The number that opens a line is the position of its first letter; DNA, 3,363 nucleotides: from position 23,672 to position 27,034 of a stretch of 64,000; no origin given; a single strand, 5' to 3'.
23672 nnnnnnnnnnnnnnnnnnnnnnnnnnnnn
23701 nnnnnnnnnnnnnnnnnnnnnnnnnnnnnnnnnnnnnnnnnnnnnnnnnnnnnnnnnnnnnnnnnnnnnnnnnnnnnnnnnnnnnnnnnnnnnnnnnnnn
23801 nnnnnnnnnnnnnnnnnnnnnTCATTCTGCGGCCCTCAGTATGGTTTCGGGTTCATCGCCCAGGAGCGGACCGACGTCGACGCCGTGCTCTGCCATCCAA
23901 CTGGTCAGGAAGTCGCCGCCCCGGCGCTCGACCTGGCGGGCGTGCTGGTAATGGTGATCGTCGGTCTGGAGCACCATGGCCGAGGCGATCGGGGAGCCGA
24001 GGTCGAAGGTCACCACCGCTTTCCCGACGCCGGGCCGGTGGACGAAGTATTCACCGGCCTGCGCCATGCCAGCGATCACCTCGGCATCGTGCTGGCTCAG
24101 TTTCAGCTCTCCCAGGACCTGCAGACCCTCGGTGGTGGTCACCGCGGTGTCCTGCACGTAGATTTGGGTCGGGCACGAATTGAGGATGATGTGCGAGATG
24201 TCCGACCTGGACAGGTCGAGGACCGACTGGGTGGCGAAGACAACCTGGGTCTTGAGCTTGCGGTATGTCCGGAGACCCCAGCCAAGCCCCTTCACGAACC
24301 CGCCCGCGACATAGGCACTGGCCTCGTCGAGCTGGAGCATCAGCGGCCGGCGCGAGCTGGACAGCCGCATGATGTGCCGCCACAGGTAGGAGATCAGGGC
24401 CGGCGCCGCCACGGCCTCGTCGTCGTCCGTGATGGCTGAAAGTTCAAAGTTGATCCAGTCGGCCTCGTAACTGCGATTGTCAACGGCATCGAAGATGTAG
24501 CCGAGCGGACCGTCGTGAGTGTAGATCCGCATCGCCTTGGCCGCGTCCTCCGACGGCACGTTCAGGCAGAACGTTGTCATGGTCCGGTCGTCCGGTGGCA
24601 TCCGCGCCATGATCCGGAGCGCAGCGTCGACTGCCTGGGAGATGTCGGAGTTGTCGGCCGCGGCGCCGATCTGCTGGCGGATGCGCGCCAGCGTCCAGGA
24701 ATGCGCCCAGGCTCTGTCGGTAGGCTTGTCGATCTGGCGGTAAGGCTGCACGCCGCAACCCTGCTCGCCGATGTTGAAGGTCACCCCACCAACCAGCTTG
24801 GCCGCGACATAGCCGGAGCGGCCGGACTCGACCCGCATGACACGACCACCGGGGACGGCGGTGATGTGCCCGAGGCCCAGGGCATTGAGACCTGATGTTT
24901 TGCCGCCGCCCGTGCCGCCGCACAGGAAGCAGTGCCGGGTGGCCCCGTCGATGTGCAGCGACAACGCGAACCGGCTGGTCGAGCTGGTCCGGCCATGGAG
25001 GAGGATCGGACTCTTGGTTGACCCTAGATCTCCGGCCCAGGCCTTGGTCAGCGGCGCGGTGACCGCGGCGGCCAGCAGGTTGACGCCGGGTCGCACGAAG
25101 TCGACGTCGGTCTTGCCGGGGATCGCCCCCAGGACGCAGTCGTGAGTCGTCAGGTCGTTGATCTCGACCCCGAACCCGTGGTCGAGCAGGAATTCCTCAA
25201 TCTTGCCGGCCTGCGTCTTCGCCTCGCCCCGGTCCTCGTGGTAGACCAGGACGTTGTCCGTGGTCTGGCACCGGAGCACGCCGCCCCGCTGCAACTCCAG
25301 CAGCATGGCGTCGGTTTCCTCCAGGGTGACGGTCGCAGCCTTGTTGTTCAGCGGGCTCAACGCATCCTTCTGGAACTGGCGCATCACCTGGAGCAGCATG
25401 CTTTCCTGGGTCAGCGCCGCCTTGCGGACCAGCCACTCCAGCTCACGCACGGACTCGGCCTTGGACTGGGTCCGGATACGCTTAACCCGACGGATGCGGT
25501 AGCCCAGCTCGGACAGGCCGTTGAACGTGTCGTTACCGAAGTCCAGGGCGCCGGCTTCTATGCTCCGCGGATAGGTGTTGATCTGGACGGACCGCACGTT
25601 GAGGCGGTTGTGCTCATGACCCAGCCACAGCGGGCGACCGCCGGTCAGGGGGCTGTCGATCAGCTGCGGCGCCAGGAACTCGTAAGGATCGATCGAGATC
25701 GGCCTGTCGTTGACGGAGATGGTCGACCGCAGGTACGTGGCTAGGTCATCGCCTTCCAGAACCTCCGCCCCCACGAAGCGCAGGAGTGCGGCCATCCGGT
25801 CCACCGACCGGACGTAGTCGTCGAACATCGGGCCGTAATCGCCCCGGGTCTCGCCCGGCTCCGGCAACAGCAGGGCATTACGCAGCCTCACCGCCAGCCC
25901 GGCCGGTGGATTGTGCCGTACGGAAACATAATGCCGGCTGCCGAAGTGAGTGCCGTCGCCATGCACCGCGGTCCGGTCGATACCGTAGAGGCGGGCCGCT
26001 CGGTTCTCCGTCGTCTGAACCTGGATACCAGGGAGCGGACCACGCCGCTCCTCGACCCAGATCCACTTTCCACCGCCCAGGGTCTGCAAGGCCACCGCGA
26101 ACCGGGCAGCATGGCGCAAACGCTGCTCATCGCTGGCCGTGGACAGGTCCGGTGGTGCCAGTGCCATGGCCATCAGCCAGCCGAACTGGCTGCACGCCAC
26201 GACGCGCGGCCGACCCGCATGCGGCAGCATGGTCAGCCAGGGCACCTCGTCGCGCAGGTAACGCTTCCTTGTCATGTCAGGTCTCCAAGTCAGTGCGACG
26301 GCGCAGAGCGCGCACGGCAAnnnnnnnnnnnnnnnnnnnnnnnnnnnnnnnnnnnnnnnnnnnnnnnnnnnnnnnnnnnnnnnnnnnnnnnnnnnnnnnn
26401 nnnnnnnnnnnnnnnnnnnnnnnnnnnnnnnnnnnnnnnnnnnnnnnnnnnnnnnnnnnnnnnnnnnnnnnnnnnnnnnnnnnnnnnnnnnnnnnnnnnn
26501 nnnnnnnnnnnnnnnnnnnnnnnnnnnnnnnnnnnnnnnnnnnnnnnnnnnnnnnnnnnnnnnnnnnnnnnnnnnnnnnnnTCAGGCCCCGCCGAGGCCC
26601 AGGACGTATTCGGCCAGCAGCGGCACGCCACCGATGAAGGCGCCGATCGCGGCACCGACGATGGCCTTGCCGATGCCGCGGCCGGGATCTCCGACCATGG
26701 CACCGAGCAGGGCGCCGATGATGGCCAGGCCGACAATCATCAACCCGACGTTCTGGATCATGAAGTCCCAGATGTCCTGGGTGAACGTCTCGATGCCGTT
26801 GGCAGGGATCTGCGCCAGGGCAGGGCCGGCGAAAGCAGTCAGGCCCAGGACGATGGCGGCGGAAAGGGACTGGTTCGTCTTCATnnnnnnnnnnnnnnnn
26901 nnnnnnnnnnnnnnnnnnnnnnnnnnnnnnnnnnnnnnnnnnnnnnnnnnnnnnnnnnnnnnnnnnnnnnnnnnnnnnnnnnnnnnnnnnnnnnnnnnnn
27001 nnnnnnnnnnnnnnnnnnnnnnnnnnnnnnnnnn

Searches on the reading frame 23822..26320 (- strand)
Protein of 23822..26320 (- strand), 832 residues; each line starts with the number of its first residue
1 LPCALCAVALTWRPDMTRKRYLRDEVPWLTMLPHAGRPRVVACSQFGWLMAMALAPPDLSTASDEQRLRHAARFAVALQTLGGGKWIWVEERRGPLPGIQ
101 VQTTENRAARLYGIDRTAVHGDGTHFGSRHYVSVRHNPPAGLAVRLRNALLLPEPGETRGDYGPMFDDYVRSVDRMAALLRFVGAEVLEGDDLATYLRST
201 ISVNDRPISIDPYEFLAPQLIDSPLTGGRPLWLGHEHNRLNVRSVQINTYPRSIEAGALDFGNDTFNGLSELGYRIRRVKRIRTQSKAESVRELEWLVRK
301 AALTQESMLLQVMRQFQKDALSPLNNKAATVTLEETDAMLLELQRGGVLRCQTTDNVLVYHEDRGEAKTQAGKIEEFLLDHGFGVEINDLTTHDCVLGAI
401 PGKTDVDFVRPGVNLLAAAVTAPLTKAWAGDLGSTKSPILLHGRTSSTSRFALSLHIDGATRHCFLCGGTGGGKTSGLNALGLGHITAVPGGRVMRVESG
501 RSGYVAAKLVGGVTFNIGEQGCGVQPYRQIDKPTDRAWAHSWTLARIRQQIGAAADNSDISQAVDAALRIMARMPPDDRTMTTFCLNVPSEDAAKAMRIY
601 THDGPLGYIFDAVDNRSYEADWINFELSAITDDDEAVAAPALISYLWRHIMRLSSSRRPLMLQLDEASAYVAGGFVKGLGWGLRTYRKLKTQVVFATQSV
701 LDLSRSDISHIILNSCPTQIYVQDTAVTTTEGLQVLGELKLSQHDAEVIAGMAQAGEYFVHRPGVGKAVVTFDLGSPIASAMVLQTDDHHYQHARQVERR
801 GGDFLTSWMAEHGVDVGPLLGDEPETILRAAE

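Call 41: search_protein_families(library=pfam, proteins=[window:23822-26320:-], max_evalue=0.001)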
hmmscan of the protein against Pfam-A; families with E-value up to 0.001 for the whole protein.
window:23822-26320:- (832 aa): 1 family
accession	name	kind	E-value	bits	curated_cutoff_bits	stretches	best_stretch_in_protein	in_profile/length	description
PF19044.6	P-loop_TraG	-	0.00026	20.2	25.8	0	596-755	187-348/413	TraG P-loop domain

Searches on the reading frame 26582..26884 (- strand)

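Call 85: search_protein_families(library=pfam, proteins=[window:26582-26884:-], max_evalue=0.001)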
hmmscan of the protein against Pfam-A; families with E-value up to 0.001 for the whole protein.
window:26582-26884:- (100 aa): 2 families
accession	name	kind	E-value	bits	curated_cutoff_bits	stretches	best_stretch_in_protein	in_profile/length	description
PF04956.18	TrbC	-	9.2e-06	26.2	27.9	1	3-84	9-88/98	TrbC/VIRB2 pilin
PF13441.11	Gly-zipper_YMGG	-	7.5e-05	22.8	28.9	1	50-87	8-41/45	YMGG-like Gly-zipper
